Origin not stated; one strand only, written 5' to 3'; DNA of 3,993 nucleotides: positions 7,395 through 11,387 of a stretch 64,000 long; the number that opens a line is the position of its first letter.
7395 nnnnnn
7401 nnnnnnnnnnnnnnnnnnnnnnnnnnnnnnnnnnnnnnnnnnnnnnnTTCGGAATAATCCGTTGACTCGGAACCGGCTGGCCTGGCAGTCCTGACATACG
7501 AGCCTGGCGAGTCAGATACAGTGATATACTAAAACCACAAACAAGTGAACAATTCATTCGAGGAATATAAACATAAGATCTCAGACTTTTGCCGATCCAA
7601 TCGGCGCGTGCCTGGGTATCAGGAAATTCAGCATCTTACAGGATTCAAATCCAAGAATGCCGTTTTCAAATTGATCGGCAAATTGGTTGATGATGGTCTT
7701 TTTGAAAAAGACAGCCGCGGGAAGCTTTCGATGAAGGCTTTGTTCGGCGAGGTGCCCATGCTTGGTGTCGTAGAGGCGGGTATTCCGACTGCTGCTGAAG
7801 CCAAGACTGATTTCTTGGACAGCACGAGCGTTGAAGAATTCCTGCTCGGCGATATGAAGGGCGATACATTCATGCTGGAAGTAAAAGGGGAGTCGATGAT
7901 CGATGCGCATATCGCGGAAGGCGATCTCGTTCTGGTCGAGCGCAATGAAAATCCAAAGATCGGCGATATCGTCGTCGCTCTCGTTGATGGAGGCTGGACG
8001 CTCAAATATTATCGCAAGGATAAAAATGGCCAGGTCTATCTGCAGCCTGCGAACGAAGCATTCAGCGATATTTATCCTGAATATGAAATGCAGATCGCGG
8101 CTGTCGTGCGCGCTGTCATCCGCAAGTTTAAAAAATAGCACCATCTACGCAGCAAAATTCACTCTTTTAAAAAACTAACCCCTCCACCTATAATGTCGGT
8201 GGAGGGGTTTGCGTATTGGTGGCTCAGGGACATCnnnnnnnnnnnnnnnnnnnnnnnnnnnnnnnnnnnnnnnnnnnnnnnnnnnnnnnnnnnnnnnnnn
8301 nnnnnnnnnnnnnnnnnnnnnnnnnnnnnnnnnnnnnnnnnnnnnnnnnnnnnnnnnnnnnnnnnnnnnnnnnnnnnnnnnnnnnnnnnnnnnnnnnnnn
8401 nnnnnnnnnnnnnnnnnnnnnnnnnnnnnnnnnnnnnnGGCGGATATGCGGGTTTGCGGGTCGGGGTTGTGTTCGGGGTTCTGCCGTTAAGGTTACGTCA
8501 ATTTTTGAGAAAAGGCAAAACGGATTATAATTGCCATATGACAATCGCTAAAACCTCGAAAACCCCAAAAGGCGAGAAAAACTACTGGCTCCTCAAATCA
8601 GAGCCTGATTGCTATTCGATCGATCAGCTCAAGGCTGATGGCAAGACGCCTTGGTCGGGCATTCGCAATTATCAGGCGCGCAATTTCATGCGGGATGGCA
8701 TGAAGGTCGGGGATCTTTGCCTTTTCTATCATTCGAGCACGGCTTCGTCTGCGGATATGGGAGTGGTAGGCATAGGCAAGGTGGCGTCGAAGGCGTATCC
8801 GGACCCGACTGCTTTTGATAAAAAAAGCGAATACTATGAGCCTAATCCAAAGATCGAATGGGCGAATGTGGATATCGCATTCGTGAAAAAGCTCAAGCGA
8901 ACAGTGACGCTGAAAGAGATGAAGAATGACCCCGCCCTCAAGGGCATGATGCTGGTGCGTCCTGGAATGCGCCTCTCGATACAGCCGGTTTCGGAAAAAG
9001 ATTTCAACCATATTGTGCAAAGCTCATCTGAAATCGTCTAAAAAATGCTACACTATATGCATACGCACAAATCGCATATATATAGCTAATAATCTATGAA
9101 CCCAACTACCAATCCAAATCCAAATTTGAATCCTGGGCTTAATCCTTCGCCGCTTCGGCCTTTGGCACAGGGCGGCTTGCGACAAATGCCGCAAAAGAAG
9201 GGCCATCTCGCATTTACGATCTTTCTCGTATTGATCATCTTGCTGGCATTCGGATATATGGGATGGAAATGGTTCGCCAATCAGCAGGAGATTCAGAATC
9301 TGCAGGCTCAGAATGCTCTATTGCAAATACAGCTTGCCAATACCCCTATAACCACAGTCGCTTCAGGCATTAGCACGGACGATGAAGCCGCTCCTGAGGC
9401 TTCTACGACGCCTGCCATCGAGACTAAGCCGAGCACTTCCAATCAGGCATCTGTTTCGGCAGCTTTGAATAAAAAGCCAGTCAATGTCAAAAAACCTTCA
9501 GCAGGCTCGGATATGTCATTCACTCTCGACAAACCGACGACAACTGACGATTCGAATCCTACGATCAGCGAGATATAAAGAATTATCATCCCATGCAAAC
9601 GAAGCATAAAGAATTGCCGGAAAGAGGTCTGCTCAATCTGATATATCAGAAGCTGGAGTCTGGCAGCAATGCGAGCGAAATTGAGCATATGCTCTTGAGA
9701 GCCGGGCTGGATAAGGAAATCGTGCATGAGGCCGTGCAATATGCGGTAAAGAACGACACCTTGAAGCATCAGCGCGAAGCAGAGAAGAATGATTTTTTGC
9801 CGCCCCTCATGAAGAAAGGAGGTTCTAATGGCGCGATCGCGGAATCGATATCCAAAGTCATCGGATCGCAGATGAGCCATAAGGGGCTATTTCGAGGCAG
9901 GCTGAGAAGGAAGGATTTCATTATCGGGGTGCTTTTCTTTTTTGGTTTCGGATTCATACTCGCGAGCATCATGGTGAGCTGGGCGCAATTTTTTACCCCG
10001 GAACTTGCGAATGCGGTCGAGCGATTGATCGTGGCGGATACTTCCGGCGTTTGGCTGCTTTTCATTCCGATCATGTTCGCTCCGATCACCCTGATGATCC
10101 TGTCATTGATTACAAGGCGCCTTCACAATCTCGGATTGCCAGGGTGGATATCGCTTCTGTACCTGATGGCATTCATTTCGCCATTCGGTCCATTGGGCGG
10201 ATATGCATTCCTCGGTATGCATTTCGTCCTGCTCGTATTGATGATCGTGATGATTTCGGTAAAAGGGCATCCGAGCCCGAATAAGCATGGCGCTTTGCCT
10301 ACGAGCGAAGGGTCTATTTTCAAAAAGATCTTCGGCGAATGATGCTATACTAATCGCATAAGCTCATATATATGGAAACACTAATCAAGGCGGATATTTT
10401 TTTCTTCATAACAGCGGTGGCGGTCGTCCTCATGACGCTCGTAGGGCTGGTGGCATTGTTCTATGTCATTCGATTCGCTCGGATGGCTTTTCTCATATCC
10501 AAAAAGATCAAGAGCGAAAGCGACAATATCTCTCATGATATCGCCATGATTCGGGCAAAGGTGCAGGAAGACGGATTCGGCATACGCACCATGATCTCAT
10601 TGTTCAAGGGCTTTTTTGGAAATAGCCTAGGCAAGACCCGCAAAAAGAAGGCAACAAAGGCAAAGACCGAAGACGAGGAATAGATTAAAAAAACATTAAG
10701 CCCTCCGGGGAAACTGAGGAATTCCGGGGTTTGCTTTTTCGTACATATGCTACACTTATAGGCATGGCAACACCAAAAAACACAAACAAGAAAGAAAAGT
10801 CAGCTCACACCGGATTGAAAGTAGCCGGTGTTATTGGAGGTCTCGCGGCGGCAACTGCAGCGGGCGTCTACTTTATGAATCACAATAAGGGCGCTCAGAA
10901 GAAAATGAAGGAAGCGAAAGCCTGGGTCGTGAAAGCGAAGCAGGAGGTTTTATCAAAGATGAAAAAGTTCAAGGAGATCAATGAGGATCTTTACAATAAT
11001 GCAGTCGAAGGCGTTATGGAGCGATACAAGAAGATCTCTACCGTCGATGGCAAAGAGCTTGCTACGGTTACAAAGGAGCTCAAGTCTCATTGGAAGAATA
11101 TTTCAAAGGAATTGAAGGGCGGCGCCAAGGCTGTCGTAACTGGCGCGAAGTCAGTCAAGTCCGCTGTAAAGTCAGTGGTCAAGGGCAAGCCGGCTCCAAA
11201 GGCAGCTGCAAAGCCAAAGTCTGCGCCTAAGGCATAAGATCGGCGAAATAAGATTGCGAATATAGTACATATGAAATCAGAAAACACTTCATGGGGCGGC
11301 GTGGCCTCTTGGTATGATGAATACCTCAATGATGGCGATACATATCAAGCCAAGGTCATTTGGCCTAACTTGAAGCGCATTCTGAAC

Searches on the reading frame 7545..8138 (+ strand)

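Call 5: search_protein_families(library=pfam, proteins=[window:7545-8138:+], max_evalue=0.1)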
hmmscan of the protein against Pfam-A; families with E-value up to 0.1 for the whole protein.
window:7545-8138:+ (197 aa): 1 family
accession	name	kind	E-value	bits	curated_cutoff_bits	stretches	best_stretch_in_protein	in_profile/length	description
PF00717.28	Peptidase_S24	-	5.5e-23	81.3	23.3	1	71-188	1-115/116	Peptidase S24-like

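Call 42: search_protein_families(library=ncbifam, proteins=[window:7545-8138:+], max_evalue=0.1)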
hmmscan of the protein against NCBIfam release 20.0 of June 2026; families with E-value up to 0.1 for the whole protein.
window:7545-8138:+ (197 aa): 3 families
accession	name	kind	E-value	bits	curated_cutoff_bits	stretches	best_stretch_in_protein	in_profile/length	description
TIGR00498.1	lexA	equivalog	1.9e-28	99.5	110.95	1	12-195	15-202/203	transcriptional repressor LexA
NF007621.2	PRK10276.1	subfamily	2e-21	76.2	110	1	78-193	2-115/115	translesion error-prone DNA polymerase V autoproteolytic subunit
NF051876.1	transXXX_HumD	equivalog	0.0093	15.9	120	1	95-169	16-86/129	HumD family translesion DNA polymerase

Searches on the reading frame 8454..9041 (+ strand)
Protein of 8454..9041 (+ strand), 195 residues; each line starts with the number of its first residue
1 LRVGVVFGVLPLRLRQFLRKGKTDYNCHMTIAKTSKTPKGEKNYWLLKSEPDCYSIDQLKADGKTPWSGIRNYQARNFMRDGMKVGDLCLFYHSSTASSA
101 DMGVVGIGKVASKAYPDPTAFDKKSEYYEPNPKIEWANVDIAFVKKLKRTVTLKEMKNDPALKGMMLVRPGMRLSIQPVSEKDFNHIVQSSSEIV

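Call 75: search_protein_families(library=pfam, proteins=[window:8454-9041:+], max_evalue=0.01)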
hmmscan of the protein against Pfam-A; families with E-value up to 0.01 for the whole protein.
window:8454-9041:+ (195 aa): 1 family
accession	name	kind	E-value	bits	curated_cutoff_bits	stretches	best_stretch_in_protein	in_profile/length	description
PF01878.24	EVE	-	1.3e-53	181.3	23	1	43-189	1-144/145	EVE domain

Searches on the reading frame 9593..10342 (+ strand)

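Call 75: search_protein_families(library=pfam, proteins=[window:9593-10342:+], max_evalue=0.01)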
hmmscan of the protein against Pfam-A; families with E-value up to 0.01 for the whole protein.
window:9593-10342:+ (249 aa): 1 family
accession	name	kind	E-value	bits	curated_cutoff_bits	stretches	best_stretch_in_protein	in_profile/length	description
PF05656.20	DUF805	-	1.8e-14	54.6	25.7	1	100-233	4-110/111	Protein of unknown function (DUF805)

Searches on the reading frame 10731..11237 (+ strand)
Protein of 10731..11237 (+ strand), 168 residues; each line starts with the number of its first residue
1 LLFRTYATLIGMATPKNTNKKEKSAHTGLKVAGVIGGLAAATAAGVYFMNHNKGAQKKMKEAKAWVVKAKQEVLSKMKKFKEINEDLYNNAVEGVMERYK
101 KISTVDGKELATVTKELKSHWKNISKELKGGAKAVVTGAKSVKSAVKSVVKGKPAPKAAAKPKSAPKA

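Call 75: search_protein_families(library=pfam, proteins=[window:10731-11237:+], max_evalue=0.01)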
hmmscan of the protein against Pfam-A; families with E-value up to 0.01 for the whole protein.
window:10731-11237:+ (168 aa): 1 family
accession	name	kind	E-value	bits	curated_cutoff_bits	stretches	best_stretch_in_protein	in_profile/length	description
PF05714.16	PFam54_60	-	0.0027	17.8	27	1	67-134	110-172/185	Borrelia Bbcrasp-1 domain containing protein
